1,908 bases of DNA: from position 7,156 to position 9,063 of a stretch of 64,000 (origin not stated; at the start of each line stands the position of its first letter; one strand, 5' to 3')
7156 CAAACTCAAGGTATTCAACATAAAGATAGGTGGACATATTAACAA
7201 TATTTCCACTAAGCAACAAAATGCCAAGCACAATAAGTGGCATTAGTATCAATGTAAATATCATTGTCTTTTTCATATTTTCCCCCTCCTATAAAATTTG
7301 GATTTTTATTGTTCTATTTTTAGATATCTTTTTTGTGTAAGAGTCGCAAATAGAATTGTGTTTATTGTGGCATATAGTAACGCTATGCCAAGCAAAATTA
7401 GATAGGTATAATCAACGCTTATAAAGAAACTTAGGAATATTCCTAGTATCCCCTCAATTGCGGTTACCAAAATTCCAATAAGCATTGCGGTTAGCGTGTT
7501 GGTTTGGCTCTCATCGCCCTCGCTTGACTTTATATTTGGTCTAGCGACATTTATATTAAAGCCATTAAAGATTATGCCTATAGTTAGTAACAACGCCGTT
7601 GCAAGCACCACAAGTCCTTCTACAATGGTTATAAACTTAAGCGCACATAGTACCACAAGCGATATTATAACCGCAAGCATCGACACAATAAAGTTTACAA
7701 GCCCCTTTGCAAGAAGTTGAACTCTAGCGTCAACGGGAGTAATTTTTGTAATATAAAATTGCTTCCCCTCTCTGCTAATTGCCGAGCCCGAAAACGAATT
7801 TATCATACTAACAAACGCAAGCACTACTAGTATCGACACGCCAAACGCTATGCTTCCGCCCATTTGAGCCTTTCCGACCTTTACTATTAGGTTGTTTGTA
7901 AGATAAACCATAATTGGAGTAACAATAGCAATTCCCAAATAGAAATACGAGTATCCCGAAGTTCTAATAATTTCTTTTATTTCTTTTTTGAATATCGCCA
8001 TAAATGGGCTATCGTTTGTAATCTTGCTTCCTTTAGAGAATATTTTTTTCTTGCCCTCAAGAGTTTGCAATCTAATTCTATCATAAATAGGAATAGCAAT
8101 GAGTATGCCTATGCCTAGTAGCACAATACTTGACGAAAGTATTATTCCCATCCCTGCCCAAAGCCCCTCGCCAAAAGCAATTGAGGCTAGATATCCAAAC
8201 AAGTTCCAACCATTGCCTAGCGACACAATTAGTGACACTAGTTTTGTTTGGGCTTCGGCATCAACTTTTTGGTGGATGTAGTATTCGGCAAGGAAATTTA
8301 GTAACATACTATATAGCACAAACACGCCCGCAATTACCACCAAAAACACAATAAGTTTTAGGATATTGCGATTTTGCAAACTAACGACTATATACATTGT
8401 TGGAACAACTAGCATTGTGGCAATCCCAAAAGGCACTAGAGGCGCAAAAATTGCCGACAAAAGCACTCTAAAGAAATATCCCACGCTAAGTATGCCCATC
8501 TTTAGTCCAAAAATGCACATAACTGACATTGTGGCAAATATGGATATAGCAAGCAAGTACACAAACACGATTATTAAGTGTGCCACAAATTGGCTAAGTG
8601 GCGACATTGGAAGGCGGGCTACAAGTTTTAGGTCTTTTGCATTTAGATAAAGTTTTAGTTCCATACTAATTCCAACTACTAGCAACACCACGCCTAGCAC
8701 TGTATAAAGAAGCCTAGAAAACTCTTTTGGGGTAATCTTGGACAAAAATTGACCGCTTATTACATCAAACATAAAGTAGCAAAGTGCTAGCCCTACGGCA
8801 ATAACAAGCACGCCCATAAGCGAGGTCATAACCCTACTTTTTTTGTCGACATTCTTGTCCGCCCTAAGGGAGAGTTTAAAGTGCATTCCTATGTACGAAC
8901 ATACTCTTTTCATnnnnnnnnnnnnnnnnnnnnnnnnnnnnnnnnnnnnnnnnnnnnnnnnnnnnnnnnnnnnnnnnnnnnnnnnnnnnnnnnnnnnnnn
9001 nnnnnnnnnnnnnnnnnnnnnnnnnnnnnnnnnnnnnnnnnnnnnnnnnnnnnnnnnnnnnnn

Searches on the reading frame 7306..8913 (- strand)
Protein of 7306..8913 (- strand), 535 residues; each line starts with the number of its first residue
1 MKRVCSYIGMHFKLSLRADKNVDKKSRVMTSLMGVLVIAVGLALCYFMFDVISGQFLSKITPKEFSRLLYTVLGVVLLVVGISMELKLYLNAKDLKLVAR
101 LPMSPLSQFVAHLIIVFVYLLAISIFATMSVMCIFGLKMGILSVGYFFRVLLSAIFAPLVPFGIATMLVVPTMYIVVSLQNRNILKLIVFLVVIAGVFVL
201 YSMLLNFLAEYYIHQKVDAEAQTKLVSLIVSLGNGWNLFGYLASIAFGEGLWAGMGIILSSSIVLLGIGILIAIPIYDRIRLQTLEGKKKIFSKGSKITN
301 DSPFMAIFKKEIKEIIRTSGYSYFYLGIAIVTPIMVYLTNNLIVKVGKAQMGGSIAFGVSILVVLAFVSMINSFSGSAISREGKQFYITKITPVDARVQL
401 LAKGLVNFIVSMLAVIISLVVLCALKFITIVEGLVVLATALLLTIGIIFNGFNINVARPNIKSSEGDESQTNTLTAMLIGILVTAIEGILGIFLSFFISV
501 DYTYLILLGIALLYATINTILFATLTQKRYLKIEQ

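Call 12: search_protein_families(library=pfam, proteins=[window:7306-8913:-])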
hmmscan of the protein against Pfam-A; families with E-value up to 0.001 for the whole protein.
window:7306-8913:- (535 aa): 0 families

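Call 15: find_homologous_proteins(query=window:7306-8913:-)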
Query window:7306-8913:- (535 aa): 63 proteins with E <= 0.001 among 8000 candidates.
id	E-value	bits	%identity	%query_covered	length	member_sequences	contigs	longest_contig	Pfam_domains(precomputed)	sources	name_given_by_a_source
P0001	0.0e+0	1091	100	100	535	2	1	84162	-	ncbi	-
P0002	1.2e-285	966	87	100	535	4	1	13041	-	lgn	-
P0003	1.4e-276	936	84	100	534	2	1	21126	-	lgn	-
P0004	5.0e-251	852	75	100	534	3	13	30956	-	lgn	-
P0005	6.4e-244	829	72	100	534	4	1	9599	-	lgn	-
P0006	1.4e-241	821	74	98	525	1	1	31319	-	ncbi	-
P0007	2.5e-237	807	71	100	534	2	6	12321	-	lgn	-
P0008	2.9e-194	665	61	100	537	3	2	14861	-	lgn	-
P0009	1.1e-184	633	57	100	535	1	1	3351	PF09847.17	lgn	-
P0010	1.1e-184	633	57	100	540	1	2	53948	PF09847.17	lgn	-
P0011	1.1e-183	630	57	100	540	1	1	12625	-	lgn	-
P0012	3.3e-179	615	56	100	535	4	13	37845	-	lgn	-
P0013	1.6e-172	593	54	100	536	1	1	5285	-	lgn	-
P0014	4.3e-170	585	52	100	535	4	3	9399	-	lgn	-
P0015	4.4e-170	585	53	100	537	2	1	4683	-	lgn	-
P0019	2.5e-165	569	53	100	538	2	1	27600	PF09847.17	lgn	-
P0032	2.9e-155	536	47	99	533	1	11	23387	-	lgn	-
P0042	4.4e-147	509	47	100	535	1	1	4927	PF09847.17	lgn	-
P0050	1.8e-117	412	40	100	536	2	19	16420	-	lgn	-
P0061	2.7e-8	51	26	79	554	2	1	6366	PF09847.17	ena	-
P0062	6.2e-8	50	27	38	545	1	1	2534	PF16949.12,PF09847.17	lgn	-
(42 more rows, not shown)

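Call 17: find_encoding_contigs(protein=P0002, flank=3000, max_places=10)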
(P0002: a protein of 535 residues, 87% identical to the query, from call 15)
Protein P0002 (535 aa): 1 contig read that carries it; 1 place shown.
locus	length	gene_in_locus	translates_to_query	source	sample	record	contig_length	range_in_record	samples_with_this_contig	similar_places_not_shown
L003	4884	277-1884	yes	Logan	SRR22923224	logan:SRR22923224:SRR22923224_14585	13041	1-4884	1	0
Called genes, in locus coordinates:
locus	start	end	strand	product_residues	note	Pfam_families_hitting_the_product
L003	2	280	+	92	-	?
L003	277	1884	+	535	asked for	-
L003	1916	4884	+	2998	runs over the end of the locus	PF02368:Big_2 (weak), PF21461:HL_N-beta (faint), PF02368:Big_2, PF26918:Ig_Eae (weak)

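Call 18: find_encoding_contigs(protein=P0003, flank=3000, max_places=10)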
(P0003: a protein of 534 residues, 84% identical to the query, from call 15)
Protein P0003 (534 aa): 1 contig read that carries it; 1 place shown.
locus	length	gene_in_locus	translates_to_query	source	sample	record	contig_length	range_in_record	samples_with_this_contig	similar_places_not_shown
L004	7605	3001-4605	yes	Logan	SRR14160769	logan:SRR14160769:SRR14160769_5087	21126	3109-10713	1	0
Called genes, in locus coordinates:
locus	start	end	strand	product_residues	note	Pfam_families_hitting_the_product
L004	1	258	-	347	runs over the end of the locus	PF00512:HisKA, PF02518:HATPase_c, PF14501:HATPase_c_5 (faint)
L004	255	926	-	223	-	PF00072:Response_reg, PF00486:Trans_reg_C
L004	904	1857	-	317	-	-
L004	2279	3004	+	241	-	PF00005:ABC_tran, PF13304:AAA_21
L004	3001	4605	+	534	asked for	-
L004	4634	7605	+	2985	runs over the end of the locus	PF26182:Ig_NUP210_5th (faint), PF02368:Big_2, PF26918:Ig_Eae (weak)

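Call 19: find_encoding_contigs(protein=P0004, flank=3000, max_places=10)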
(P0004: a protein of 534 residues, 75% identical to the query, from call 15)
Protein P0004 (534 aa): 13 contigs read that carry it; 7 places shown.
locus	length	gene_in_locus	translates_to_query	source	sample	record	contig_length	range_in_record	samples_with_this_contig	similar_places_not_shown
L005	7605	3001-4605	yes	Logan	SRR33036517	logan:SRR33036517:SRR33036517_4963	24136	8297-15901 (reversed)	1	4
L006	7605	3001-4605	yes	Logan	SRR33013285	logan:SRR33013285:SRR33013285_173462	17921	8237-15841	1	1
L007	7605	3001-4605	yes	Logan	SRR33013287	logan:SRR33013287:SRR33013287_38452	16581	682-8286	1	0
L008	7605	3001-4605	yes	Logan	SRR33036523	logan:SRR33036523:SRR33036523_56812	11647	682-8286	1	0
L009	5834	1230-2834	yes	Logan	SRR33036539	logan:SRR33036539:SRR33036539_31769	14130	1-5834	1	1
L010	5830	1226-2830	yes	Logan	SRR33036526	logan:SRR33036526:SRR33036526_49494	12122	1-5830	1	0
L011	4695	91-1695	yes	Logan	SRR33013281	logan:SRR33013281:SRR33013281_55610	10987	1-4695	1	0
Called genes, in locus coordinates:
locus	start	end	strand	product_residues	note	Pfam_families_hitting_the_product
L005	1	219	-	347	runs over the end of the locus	PF00512:HisKA, PF02518:HATPase_c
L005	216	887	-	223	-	PF00072:Response_reg, PF00486:Trans_reg_C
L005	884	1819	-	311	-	-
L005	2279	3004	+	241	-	PF00005:ABC_tran, PF13304:AAA_21 (weak)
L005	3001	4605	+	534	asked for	-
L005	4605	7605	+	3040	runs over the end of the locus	PF02368:Big_2, PF21764:Invasin_D4 (faint), PF26182:Ig_NUP210_5th (faint), PF02368:Big_2, PF26918:Ig_Eae (weak)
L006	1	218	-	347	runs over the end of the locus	PF00512:HisKA, PF02518:HATPase_c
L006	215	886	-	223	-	PF00072:Response_reg, PF00486:Trans_reg_C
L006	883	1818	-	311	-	-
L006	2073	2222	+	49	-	-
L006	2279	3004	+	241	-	PF00005:ABC_tran, PF13304:AAA_21 (weak)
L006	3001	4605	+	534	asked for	-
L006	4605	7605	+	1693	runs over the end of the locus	?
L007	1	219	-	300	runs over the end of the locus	?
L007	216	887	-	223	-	PF00072:Response_reg, PF00486:Trans_reg_C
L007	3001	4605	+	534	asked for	-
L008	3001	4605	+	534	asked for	-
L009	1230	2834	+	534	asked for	-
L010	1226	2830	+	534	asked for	-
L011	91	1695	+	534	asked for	-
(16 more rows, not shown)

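Call 26: find_encoding_contigs(protein=P0005, flank=3000, max_places=10)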
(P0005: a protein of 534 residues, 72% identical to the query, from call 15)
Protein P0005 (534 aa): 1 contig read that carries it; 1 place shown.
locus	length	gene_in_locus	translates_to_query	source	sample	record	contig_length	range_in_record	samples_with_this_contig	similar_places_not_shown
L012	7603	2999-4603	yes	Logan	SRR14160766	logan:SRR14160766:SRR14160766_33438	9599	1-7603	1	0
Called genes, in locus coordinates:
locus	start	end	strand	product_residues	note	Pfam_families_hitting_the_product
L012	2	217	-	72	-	?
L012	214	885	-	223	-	PF00072:Response_reg, PF00486:Trans_reg_C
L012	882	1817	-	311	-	-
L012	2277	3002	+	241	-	PF00005:ABC_tran, PF13304:AAA_21 (weak)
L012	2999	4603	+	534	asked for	-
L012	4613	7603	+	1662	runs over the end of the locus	?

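Call 27: find_encoding_contigs(protein=P0007, flank=3000, max_places=10)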
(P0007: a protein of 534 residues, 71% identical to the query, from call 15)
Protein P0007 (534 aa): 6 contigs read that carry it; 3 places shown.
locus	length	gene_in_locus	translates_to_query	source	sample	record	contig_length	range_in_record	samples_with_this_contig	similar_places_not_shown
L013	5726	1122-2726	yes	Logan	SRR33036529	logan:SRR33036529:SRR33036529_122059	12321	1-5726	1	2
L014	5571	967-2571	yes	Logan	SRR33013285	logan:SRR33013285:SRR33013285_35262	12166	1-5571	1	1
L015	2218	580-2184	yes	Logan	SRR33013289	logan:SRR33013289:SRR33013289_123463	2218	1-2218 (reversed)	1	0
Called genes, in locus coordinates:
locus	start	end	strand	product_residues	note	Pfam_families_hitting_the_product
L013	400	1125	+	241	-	PF00005:ABC_tran, PF13304:AAA_21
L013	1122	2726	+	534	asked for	-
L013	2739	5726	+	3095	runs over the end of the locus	PF02368:Big_2 (weak), PF26182:Ig_NUP210_5th (faint), PF26918:Ig_Eae (faint)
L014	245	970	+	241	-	PF00005:ABC_tran, PF13304:AAA_21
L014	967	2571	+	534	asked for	-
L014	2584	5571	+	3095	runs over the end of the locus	PF02368:Big_2 (weak), PF26182:Ig_NUP210_5th (faint), PF26918:Ig_Eae (faint)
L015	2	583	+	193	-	?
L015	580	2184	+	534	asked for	-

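Call 28: find_encoding_contigs(protein=P0006, flank=3000, max_places=10)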
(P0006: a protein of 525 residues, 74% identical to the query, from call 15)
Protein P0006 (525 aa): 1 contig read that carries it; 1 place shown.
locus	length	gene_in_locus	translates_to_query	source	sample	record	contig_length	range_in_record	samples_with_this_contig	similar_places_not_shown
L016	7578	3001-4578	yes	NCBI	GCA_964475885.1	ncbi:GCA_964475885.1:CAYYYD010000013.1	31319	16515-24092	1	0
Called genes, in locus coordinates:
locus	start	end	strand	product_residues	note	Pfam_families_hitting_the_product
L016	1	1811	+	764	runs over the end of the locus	PF01381:HTH_3 (weak), PF12844:HTH_19, PF13560:HTH_31 (weak), PF07883:Cupin_2, PF00501:AMP-binding, PF13193:AMP-binding_C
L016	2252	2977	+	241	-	PF00005:ABC_tran, PF13304:AAA_21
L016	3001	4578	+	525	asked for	-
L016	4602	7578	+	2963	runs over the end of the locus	PF02368:Big_2 (weak), PF21764:Invasin_D4 (faint), PF02368:Big_2, PF26918:Ig_Eae (weak)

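Call 31: find_related_loci(query=A1, collection=genome_contigs, flank=3000)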
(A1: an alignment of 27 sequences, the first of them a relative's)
Query A1 (535 aa) in genome_contigs; peptide patterns used: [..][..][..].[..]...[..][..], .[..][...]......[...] (x = any residue, [..] = any of these).
106 stretches matched a pattern; 89 encode a relative of the query (tblastn E <= 1e-3); the best 80 are kept; 80 distinct loci.
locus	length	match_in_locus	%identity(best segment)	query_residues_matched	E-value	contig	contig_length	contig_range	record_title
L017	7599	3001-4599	74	1-534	0e+0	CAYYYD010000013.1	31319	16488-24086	MAG TPA_asm: uncultured Christensenella sp. isolate SRP225648_co1_909 genome assembly, contig: NODE_2954_length_31319_co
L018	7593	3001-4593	59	1-534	0e+0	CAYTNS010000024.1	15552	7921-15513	MAG TPA_asm: uncultured Christensenella sp. isolate SRP225648_co1_562 genome assembly, contig: NODE_9447_length_15552_co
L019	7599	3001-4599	50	1-534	2e-178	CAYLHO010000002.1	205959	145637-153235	MAG TPA_asm: uncultured Lachnospiraceae bacterium isolate SRP313737_co1_37 genome assembly, contig: NODE_46_length_20595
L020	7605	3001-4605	47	1-534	5e-168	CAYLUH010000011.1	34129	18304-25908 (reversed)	MAG TPA_asm: uncultured Christensenella sp. isolate SRP225648_co1_161 genome assembly, contig: NODE_2525_length_34129_co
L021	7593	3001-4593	47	3-533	3e-163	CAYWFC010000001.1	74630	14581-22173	MAG TPA_asm: uncultured Lachnospiraceae bacterium isolate SRP225648_co1_987 genome assembly, contig: NODE_495_length_746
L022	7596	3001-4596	49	3-534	3e-158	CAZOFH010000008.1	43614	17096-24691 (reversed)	MAG TPA_asm: uncultured Christensenella sp. isolate SRP313737_co1_325 genome assembly, contig: NODE_1427_length_43614_co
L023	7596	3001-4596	48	3-534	6e-156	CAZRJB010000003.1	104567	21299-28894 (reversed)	MAG TPA_asm: uncultured Lachnospiraceae bacterium isolate SRP313737_co1_95 genome assembly, contig: NODE_304_length_1045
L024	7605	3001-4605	41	1-534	2e-138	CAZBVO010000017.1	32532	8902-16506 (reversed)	MAG TPA_asm: uncultured Faecalibacterium sp. isolate SRP225648_co1_867 genome assembly, contig: NODE_2756_length_32532_c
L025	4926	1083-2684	43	1-534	3e-135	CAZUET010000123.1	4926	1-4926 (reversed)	MAG TPA_asm: uncultured Christensenellaceae bacterium isolate SRP350583_co2_557 genome assembly, contig: NODE_25823_leng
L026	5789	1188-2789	43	1-534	1e-130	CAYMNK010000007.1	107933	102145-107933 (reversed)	MAG TPA_asm: uncultured Christensenellaceae bacterium isolate SRP225648_co1_580 genome assembly, contig: NODE_206_length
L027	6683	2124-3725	41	1-534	9e-128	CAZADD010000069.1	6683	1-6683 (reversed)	MAG TPA_asm: uncultured Oscillospiraceae bacterium isolate SRP225648_co1_595 genome assembly, contig: NODE_29270_length_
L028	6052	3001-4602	42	1-534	1e-127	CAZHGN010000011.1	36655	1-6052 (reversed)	MAG TPA_asm: uncultured Acidiphilium sp. isolate SRP350583_co2_391 genome assembly, contig: NODE_1440_length_36655_cov_1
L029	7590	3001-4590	39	6-534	3e-115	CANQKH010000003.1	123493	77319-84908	MAG: uncultured Clostridia bacterium isolate Lapin-030__bin96 genome assembly, contig: Lapin-030__NODE_168_length_123493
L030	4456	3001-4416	43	1-475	8e-123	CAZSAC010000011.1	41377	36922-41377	MAG TPA_asm: uncultured Bacteroidaceae bacterium isolate SRP335695_co1_38 genome assembly, contig: NODE_378_length_41377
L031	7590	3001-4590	39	6-534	5e-114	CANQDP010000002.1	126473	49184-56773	MAG: uncultured Clostridia bacterium isolate Lapin-008__bin23 genome assembly, contig: Lapin-008__NODE_136_length_126473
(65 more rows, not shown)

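Call 35: find_encoding_contigs(protein=P0012, flank=2000, max_places=10)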
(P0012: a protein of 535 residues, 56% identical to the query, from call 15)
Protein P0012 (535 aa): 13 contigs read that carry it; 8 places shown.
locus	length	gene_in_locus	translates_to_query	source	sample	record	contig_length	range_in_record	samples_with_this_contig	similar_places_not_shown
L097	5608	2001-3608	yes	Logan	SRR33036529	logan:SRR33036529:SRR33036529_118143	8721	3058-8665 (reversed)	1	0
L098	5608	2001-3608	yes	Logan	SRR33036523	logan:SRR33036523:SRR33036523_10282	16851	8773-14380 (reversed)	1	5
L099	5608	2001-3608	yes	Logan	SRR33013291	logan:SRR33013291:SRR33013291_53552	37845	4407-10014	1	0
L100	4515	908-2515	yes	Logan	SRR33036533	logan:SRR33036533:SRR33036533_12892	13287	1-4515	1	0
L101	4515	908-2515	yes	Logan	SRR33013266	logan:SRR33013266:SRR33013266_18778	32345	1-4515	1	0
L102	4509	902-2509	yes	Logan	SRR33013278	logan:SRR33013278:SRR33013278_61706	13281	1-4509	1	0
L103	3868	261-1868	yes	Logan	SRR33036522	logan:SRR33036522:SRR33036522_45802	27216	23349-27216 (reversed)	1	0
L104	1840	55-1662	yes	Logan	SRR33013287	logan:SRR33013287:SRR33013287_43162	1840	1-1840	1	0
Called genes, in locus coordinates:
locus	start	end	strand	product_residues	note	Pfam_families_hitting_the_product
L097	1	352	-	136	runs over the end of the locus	?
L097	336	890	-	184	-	-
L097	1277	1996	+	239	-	PF00005:ABC_tran, PF13304:AAA_21 (weak)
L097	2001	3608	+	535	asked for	-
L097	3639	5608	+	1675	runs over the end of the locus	?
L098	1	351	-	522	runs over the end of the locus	PF13091:PLDc_2, PF00614:PLDc, PF13091:PLDc_2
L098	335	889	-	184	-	-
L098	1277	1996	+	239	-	PF00005:ABC_tran, PF13304:AAA_21 (weak)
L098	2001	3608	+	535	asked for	-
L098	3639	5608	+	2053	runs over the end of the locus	PF02368:Big_2 (weak), PF26182:Ig_NUP210_5th (faint), PF26918:Ig_Eae (faint)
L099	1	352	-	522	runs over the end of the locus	PF13091:PLDc_2, PF00614:PLDc, PF13091:PLDc_2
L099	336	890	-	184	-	-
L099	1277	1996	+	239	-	PF00005:ABC_tran, PF13304:AAA_21 (weak)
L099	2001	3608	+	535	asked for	-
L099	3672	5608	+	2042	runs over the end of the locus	PF02368:Big_2 (weak), PF26182:Ig_NUP210_5th (faint), PF26918:Ig_Eae (faint)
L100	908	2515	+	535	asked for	-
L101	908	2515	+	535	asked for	-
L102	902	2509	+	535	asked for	-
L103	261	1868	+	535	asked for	-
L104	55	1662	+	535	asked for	-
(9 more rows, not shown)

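Call 36: find_encoding_contigs(protein=P0050, flank=2000, max_places=10)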
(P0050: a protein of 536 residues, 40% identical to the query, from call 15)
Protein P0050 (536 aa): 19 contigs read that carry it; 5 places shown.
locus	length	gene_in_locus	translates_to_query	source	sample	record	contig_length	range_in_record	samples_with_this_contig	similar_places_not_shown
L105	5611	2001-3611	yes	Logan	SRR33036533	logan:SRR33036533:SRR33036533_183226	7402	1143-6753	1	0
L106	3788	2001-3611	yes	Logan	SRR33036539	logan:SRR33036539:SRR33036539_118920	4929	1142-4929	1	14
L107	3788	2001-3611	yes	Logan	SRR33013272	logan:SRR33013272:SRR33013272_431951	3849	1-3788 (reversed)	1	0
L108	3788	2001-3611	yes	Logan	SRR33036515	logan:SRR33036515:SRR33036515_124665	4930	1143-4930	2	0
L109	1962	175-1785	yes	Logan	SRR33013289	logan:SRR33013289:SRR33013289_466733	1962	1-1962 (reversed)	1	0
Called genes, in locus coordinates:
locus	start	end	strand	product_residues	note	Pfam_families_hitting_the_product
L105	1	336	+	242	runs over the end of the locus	-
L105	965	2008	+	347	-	PF00005:ABC_tran, PF13304:AAA_21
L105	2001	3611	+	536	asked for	-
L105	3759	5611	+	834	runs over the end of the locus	?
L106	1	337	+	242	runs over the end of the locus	-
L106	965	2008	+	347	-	PF00005:ABC_tran, PF13304:AAA_21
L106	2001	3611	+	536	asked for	-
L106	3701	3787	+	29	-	?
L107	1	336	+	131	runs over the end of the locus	?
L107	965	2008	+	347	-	PF00005:ABC_tran, PF13304:AAA_21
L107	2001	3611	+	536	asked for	-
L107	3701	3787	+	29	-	?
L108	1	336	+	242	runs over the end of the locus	-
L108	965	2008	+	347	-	PF00005:ABC_tran, PF13304:AAA_21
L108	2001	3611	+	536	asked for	-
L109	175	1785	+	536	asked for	-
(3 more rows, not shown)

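Call 37: find_encoding_contigs(protein=P0032, flank=2000, max_places=10)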
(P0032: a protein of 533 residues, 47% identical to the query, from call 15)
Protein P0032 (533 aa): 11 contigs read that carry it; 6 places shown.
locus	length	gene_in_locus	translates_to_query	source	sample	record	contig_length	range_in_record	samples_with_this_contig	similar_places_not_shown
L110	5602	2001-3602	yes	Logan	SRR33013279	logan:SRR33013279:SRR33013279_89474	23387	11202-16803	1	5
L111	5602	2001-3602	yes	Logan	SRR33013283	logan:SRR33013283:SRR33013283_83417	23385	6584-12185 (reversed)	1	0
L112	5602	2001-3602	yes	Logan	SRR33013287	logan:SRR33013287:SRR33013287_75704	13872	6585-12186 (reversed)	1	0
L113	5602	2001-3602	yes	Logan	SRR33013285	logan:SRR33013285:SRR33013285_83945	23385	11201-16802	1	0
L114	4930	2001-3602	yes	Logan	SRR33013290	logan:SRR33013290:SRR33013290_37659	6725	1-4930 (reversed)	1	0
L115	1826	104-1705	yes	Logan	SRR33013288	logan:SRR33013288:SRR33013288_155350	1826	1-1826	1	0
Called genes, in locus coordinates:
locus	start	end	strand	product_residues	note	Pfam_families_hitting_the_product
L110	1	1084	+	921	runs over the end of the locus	PF17291:M60-like_N, PF13402:Peptidase_M60, PF00754:F5_F8_type_C, PF22633:F5_F8_type_C_2 (weak)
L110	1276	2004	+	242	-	PF00005:ABC_tran, PF13304:AAA_21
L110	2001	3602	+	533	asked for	-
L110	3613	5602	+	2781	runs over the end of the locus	PF02368:Big_2, PF26918:Ig_Eae (weak)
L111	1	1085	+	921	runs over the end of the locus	PF17291:M60-like_N, PF13402:Peptidase_M60, PF00754:F5_F8_type_C, PF22633:F5_F8_type_C_2 (weak)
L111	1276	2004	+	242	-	PF00005:ABC_tran, PF13304:AAA_21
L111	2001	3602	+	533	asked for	-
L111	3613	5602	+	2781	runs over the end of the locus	PF02368:Big_2, PF26918:Ig_Eae (weak)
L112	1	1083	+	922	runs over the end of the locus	?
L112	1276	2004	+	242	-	PF00005:ABC_tran, PF13304:AAA_21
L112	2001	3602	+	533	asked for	-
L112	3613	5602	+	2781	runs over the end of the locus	PF02368:Big_2, PF26918:Ig_Eae (weak)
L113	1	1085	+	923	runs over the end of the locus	PF17291:M60-like_N, PF13402:Peptidase_M60, PF00754:F5_F8_type_C, PF22633:F5_F8_type_C_2 (weak)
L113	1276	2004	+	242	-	PF00005:ABC_tran, PF13304:AAA_21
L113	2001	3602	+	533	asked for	-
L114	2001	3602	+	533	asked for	-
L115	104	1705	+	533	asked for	-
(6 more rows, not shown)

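Call 45: search_protein_families(library=ncbifam, proteins=[window:7306-8913:-], max_evalue=0.01)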
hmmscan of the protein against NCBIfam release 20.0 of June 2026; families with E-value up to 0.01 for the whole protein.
window:7306-8913:- (535 aa): 0 families

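Call 49: find_encoding_contigs(protein=P0001, flank=2000, max_places=10)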
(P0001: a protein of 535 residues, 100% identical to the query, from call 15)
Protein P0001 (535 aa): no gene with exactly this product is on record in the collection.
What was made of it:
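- Tried and rejected: The window's permease, P0001, is not on record (call 49).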

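Call 51: find_encoding_contigs(protein=P0067, flank=1000, max_places=10)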
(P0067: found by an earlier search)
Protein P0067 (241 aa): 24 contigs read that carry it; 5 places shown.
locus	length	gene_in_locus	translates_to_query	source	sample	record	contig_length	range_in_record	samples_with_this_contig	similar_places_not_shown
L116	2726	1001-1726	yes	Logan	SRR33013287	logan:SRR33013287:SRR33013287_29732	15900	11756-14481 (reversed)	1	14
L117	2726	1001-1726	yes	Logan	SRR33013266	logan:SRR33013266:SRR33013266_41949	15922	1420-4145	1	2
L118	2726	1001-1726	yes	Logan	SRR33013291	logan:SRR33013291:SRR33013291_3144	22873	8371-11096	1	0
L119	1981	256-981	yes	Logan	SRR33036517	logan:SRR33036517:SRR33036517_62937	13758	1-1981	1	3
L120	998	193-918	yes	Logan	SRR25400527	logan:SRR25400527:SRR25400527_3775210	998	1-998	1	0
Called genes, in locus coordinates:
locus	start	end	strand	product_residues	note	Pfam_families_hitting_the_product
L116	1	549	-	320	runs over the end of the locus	-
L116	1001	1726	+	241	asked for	PF00005:ABC_tran, PF13304:AAA_21 (weak)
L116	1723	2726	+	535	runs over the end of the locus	PF09847:12TM_1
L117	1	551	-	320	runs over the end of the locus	-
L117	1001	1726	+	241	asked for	PF00005:ABC_tran, PF13304:AAA_21 (weak)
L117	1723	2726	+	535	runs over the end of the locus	PF09847:12TM_1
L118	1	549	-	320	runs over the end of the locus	-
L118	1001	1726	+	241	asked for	PF00005:ABC_tran, PF13304:AAA_21 (weak)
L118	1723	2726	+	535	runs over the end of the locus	PF09847:12TM_1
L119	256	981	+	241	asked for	PF00005:ABC_tran, PF13304:AAA_21 (weak)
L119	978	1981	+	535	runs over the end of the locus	PF09847:12TM_1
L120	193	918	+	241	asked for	PF00005:ABC_tran, PF13304:AAA_21 (weak)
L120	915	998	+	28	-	?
